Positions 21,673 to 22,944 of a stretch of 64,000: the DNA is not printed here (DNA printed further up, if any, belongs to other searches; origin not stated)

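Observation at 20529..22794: Tandem paralogous secreted proteins of an unrecognised family, flanked by AT-rich DNA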

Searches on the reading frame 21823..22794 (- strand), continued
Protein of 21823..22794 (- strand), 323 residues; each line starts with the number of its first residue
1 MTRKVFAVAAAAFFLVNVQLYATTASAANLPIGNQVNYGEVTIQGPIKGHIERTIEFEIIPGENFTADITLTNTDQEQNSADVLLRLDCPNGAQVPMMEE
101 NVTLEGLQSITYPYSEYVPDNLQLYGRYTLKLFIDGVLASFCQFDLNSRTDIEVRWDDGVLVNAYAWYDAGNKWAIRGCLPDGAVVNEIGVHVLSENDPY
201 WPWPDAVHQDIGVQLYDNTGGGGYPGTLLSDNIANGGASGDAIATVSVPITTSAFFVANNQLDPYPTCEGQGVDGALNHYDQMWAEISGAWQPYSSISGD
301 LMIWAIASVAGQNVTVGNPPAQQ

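Call 42: search_protein_families(library=pfam, proteins=[L007:1786-3810:-, L007:308-1069:+, L007:1069-1656:+, L007:5937-6923:+, L006:6628-7656:-, L002:6574-7473:-], max_evalue=0.01)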
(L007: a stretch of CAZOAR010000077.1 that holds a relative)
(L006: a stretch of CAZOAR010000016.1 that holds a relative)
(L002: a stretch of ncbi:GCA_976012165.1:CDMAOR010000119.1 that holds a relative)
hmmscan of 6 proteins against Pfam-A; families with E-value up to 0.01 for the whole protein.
L007:1786-3810:- (674 aa): 4 families
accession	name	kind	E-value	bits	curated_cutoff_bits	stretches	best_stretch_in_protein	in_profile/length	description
PF01364.23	Peptidase_C25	-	2.5e-68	231.5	23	1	260-579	2-372/374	Peptidase family C25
PF08126.16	Propeptide_C25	-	7.6e-14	51.7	22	1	60-215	28-176/205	Propeptide_C25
PF03785.20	Peptidase_C25_C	-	0.00079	19.7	25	1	615-667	25-77/79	Peptidase family C25, C terminal ig-like domain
PF02369.22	Big_1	-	0.009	16.5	34.9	0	604-660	21-82/93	Bacterial Ig-like domain (group 1)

L007:308-1069:+ (253 aa): 2 families
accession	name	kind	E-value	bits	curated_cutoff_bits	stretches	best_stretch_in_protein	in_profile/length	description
PF00588.24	SpoU_methylase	-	1.9e-33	116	29.7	1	103-242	3-142/142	SpoU rRNA Methylase family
PF08032.17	SpoU_sub_bind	-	2.2e-13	50.8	22.8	1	2-74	1-75/76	RNA 2'-O ribose methyltransferase substrate binding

L007:1069-1656:+ (195 aa): 3 families
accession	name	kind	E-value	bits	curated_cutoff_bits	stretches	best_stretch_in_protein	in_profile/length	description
PF13023.12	HD_3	-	3.6e-26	92.5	22.5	1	17-155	2-142/165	HD domain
PF12917.13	YfbR-like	-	5.7e-09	36.4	25.9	1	12-158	2-152/182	5'-deoxynucleotidase YfbR-like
PF01966.28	HD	-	0.0052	17.5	22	1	38-139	1-114/116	HD domain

L007:5937-6923:+ (328 aa): 1 family
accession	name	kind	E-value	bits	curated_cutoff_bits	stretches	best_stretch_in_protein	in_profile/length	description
PF06727.17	DUF1207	-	2.1e-54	185.2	22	1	34-324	57-338/342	Protein of unknown function (DUF1207)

L006:6628-7656:- (342 aa): 0 families

L002:6574-7473:- (299 aa): 0 families

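Call 50: search_protein_families(library=pfam, proteins=[P0111, P0128, P0161, P0055, P0073, P0083], max_evalue=0.001)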
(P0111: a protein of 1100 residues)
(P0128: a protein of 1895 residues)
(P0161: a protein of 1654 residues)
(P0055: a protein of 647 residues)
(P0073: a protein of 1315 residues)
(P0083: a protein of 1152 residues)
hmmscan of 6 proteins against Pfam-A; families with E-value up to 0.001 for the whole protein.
P0111 (1100 aa): 17 families
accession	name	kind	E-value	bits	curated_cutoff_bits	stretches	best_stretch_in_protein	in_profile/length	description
PF00028.23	Cadherin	-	2.7e-169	550.6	28.8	11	86-176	2-92/93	Cadherin domain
PF17803.7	Cadherin_4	-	9.4e-68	225.1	25.1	10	582-650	1-70/71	Bacterial cadherin-like domain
PF17963.7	Big_9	-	1.8e-47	160.6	23.6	7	592-690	1-89/89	Bacterial Ig domain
PF23592.1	Cadherin_CELSR2_9th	-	9e-26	90.3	36.8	0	487-572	2-87/100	CELSR2-like, ninth cadherin domain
PF22352.2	K319L-like_PKD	-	1.1e-22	80.2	27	0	952-998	38-84/84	K319L-like, PKD domain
PF00989.32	PAS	-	9.2e-21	74.4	22.6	0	634-657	8-31/113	PAS fold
PF25374.1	Cadherin_FAT4_N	-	1.4e-18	67.4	35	0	291-344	5-52/85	FAT4-like, N-terminal cadherin-like domain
PF22914.2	Fibulin_C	-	2.5e-18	66.6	24.6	0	93-133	14-54/99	Fibulin C-terminal Ig-like domain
PF08448.16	PAS_4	-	9.3e-12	45.6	23.1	0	1051-1083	7-39/110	PAS fold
PF09619.16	YscW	-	1.2e-11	45.4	22.6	0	359-390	5-38/107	Type III secretion system lipoprotein chaperone (YscW)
PF20377.3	DUF6672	-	1.3e-10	41.7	24.3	0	145-176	74-104/152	Family of unknown function (DUF6672)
PF20660.2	DUF6812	-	5.1e-09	36.4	27.1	0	155-177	29-51/53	Family of unknown function (DUF6812)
PF11614.14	FixG_C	-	9.1e-09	35.9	25.6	0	937-1004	35-105/119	IG-like fold at C-terminal of FixG, putative oxidoreductase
PF24547.1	DUF7601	-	6e-07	30.5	27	0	457-500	16-59/116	Domain of unknown function (DUF7601)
PF21015.2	Ybfg_C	-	4.6e-06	27.1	27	0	234-277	97-140/148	Ybfg C-terminal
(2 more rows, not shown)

P0128 (1895 aa): 21 families
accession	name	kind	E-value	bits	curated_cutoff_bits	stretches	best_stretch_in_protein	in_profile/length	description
PF10633.15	NPCBM_assoc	-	3.4e-41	139.7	24.4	7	743-811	3-71/78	NPCBM-associated, NEW3 domain of alpha-galactosidase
PF01835.25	MG2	-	1.3e-22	80.4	32.8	0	399-472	9-79/96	MG2 domain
PF16116.10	DUF4832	-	4.2e-22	79.4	29.2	0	855-932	119-200/216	Domain of unknown function (DUF4832)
PF07705.17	CARDB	-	3.4e-20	72.6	22.7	0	166-244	7-79/101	CARDB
PF06280.18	fn3_5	-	3.4e-17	63.6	27.6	0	194-245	41-94/112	Fn3-like domain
PF06030.18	WxLIP_PGBD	-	1.1e-16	61.4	27.3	0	652-697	70-115/121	WxL Interacting Protein, peptidoglycan binding domain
PF11614.14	FixG_C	-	1e-15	58.3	25.6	0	1151-1220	37-113/119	IG-like fold at C-terminal of FixG, putative oxidoreductase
PF23619.1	Ig_VWA7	-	9.3e-15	55.2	27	0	168-241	6-76/104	VWA7 Ig-like domain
PF02752.27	Arrestin_C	-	2.9e-14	54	27.7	0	278-304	7-33/137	Arrestin (or S-antigen), C-terminal domain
PF13620.12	CarboxypepD_reg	-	1.3e-12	48.3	32.3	1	1054-1125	1-80/82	Carboxypeptidase regulatory-like domain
PF19271.4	Nis1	-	4.8e-12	47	27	0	502-590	2-96/114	Nis1 family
PF15418.12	DUF4625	-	6.2e-11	43.1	27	0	115-138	92-115/131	Domain of unknown function (DUF4625)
PF24542.1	Ig_TPPC8_C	-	4.9e-10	39.6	27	0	634-698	37-95/103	TPPC8 C-terminal Ig-like domain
PF11611.13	DUF4352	-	2.8e-09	37.7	25.9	0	630-667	35-73/122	Domain of unknown function (DUF4352)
PF13715.12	CarbopepD_reg_2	-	1.1e-07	32.2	32.2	1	1055-1125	1-75/88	CarboxypepD_reg-like domain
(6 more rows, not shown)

P0161 (1654 aa): 12 families
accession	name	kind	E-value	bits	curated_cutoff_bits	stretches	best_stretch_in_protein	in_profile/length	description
PF10633.15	NPCBM_assoc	-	1.1e-31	109.2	24.4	5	385-454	2-71/78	NPCBM-associated, NEW3 domain of alpha-galactosidase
PF06030.18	WxLIP_PGBD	-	1.3e-16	61.2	27.3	0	522-566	69-113/121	WxL Interacting Protein, peptidoglycan binding domain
PF11614.14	FixG_C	-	2.3e-14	54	25.6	0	167-222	38-92/119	IG-like fold at C-terminal of FixG, putative oxidoreductase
PF06280.18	fn3_5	-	6.5e-14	53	27.6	0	606-685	20-96/112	Fn3-like domain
PF01835.25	MG2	-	2.5e-12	47.4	32.8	0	611-684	10-80/96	MG2 domain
PF07705.17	CARDB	-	3.6e-11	43.6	22.7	0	719-795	7-82/101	CARDB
PF16116.10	DUF4832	-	1.4e-08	35.2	29.2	0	610-681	116-192/216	Domain of unknown function (DUF4832)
PF00703.27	Glyco_hydro_2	-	1.6e-07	32.5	23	0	275-318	17-62/109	Glycosyl hydrolases family 2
PF15780.11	ASH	-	6.9e-07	29.8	27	0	843-893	28-76/98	Abnormal spindle-like microcephaly-assoc'd, ASPM-SPD-2-Hydin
PF02752.27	Arrestin_C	-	1.1e-06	29.5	27.7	0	493-515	11-33/137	Arrestin (or S-antigen), C-terminal domain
PF21310.3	OCRL-like_ASH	-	1.4e-06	28.9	27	0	507-562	20-77/109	Inositol polyphosphate 5-phosphatase OCRL-like, ASH domain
PF15418.12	DUF4625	-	0.00028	21.6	27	0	84-118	80-115/131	Domain of unknown function (DUF4625)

P0055 (647 aa): 2 families
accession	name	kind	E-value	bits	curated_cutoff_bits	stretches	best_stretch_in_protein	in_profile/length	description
PF13860.13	FlgD_ig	-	1e-09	38.7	27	1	566-631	13-78/79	FlgD Ig-like domain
PF18962.6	Por_Secre_tail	-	1.7e-05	25.5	27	1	557-630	2-66/75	Secretion system C-terminal sorting domain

P0073 (1315 aa): 6 families
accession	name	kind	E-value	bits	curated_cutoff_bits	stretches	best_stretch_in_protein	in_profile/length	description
PF24681.1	Kelch_KLHDC2_KLHL20_DRC7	-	3.7e-09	36.6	50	1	1185-1315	46-182/221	KLHDC2/KLHL20/DRC7 Kelch-repeats domain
PF13964.12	Kelch_6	-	1e-07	32.1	25.3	1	1192-1235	4-48/50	Kelch motif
PF25210.1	Kelch_FKB95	-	1.3e-06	28.7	70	1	1173-1283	19-128/268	FKB95, Kelch-repeats domain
PF24981.1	Beta-prop_ATRN-LZTR1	-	9.7e-06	25.5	50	1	1166-1277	123-250/289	Attractin/LZTR1 beta-propeller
PF01344.31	Kelch_1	-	1.4e-05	25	20.1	0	1241-1280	6-44/46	Kelch motif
PF07705.17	CARDB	-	0.00019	22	22.7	0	718-789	15-81/101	CARDB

P0083 (1152 aa): 3 families
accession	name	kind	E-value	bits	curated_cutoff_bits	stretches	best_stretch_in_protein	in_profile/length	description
PF13860.13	FlgD_ig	-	1.7e-07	31.5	27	1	1088-1140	23-75/79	FlgD Ig-like domain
PF07705.17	CARDB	-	3.2e-06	27.7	22.7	0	639-714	16-85/101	CARDB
PF18962.6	Por_Secre_tail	-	0.0002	22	27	0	1070-1150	2-74/75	Secretion system C-terminal sorting domain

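Call 57: find_encoding_contigs(protein=P0002, flank=3000, max_places=2)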
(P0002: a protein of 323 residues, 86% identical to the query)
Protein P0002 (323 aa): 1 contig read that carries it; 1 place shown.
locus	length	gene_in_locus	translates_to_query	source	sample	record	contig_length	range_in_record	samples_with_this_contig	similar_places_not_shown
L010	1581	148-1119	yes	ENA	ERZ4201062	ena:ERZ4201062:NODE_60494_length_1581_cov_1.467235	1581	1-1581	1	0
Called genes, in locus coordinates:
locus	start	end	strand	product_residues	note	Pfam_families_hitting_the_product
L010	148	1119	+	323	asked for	-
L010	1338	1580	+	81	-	?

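Call 58: find_encoding_contigs(protein=P0009, flank=8000, max_places=2)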
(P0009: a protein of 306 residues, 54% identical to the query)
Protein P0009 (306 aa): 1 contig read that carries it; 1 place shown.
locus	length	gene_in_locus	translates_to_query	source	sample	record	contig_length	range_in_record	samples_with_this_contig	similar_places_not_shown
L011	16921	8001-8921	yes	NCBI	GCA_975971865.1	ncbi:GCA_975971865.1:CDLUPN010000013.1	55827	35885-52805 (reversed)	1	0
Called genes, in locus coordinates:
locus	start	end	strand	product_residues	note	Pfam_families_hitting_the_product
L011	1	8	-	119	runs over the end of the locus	PF02033:RBFA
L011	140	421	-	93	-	PF04456:DUF503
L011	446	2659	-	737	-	PF04760:IF2_N, PF00009:GTP_EFTU, PF01926:MMR_HSR1, PF22042:EF-G_D2, PF03144:GTP_EFTU_D2 (faint), PF11987:IF-2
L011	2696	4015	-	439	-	PF08529:NusA_N, PF00575:S1 (weak), PF13184:KH_NusA_1st, PF26594:KH_NusA_2nd, PF00633:HHH (faint), PF10391:DNA_pol_lambd_f (weak), PF12826:HHH_2 (weak), PF14520:HHH_5, +1 more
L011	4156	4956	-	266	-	PF02578:Cu-oxidase_4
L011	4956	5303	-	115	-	PF05597:Phasin (faint)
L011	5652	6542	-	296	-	-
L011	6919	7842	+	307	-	-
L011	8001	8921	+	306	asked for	-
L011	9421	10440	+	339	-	-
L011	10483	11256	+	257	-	PF01904:DUF72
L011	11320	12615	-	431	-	PF01336:tRNA_anti-codon, PF00152:tRNA-synt_2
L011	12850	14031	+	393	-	PF01011:PQQ (faint), PF13570:Beta-prop_ACSF4 (weak), PF13360:PQQ_2, PF25293:Beta-prop_EMC1_N (faint), PF13360:PQQ_2, PF13570:Beta-prop_ACSF4, PF13360:PQQ_2, PF13570:Beta-prop_ACSF4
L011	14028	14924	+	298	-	PF08308:PEGA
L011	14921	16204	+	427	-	PF01436:NHL (faint)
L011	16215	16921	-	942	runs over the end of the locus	PF13485:Peptidase_MA_2 (weak), PF00930:DPPIV_N (faint), PF26550:Tricorn_2nd, PF07676:PD40 (faint), PF26549:Tricorn_N (weak), PF01103:Omp85 (weak)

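Call 69: find_related_loci(query=A1, collection=metagenome_contigs, flank=6000)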
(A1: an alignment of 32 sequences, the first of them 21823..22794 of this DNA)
Query A1 (323 aa) in metagenome_contigs; peptide patterns used: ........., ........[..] (x = any residue, [..] = any of these).
235 stretches matched a pattern; 8 encode a relative of the query (tblastn E <= 1e-3); 8 distinct loci.
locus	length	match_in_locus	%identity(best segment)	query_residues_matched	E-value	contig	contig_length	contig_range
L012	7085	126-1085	53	1-322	2e-109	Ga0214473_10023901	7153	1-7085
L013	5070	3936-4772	50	47-323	9e-90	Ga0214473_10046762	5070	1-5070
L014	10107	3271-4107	48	45-322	5e-89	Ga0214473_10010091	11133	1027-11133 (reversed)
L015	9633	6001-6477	44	154-306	6e-36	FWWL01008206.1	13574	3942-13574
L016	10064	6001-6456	36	158-308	4e-23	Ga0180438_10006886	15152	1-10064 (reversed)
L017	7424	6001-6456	34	158-308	3e-19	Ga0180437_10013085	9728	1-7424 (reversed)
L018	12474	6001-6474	43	154-305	2e-34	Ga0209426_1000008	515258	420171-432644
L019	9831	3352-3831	32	152-305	3e-18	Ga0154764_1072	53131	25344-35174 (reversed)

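Call 70: find_encoding_contigs(protein=P0015, flank=6000, max_places=1)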
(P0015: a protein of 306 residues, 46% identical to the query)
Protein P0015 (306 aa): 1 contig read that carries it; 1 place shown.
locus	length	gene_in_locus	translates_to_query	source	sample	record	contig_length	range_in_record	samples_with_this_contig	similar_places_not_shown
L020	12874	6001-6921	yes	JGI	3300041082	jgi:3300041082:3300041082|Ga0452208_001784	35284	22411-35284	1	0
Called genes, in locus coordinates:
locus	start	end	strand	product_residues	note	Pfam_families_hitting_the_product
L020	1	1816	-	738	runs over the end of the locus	PF04760:IF2_N, PF00009:GTP_EFTU, PF00071:Ras (weak), PF01926:MMR_HSR1, PF22042:EF-G_D2, PF11987:IF-2, PF03144:GTP_EFTU_D2 (weak)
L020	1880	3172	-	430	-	PF08529:NusA_N, PF00575:S1 (faint), PF13184:KH_NusA_1st, PF26594:KH_NusA_2nd, PF00633:HHH (faint), PF14520:HHH_5, PF10391:DNA_pol_lambd_f (weak), PF12826:HHH_2 (weak), +1 more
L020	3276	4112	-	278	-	PF02578:Cu-oxidase_4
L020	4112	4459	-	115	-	PF05597:Phasin (faint)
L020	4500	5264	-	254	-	-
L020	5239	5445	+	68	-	-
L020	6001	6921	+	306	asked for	-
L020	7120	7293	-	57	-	-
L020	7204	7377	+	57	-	-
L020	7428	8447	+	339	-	-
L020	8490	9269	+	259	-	PF01904:DUF72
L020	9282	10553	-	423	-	PF01336:tRNA_anti-codon, PF00152:tRNA-synt_2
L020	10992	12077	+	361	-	PF01011:PQQ (weak), PF13570:Beta-prop_ACSF4 (weak), PF13360:PQQ_2, PF25293:Beta-prop_EMC1_N (faint), PF07774:EMC1_C (faint), PF13570:Beta-prop_ACSF4 (weak), PF13360:PQQ_2, PF13570:Beta-prop_ACSF4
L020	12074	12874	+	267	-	?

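Call 71: find_encoding_contigs(protein=P0007, flank=6000, max_places=1)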
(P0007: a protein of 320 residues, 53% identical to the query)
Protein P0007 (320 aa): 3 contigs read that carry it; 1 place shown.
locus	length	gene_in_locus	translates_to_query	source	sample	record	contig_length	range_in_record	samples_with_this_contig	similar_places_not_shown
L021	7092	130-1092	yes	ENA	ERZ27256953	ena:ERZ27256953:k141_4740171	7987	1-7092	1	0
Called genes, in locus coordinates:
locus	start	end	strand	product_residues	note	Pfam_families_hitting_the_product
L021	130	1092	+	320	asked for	-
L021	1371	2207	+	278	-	PF01904:DUF72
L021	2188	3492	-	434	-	PF01336:tRNA_anti-codon, PF00152:tRNA-synt_2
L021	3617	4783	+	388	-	PF01011:PQQ (faint), PF13360:PQQ_2, PF13570:Beta-prop_ACSF4, PF25293:Beta-prop_EMC1_N (faint), PF13360:PQQ_2, PF13570:Beta-prop_ACSF4 (weak)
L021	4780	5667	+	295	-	PF08308:PEGA (weak)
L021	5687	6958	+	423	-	-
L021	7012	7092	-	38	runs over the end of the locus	-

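Call 72: find_encoding_contigs(protein=P0005, flank=6000, max_places=1)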
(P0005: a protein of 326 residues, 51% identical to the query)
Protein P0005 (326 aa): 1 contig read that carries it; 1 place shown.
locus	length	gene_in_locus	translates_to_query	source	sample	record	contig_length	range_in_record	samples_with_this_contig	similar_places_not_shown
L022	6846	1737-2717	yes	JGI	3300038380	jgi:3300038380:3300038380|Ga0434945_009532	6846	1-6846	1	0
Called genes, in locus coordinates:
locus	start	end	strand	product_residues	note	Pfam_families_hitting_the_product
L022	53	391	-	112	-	-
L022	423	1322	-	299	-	-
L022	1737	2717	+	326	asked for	-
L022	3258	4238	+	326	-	-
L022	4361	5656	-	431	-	PF01336:tRNA_anti-codon, PF00152:tRNA-synt_2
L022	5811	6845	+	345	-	?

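Call 73: find_encoding_contigs(protein=P0003, flank=3000, max_places=1)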
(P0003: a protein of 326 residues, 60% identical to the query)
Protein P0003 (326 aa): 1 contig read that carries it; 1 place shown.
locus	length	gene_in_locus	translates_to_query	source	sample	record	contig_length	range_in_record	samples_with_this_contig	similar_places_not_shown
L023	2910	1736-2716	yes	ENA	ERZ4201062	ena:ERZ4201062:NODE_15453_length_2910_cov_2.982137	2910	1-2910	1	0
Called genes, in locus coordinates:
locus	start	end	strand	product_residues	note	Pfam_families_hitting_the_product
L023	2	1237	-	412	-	?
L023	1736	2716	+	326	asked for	-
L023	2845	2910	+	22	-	?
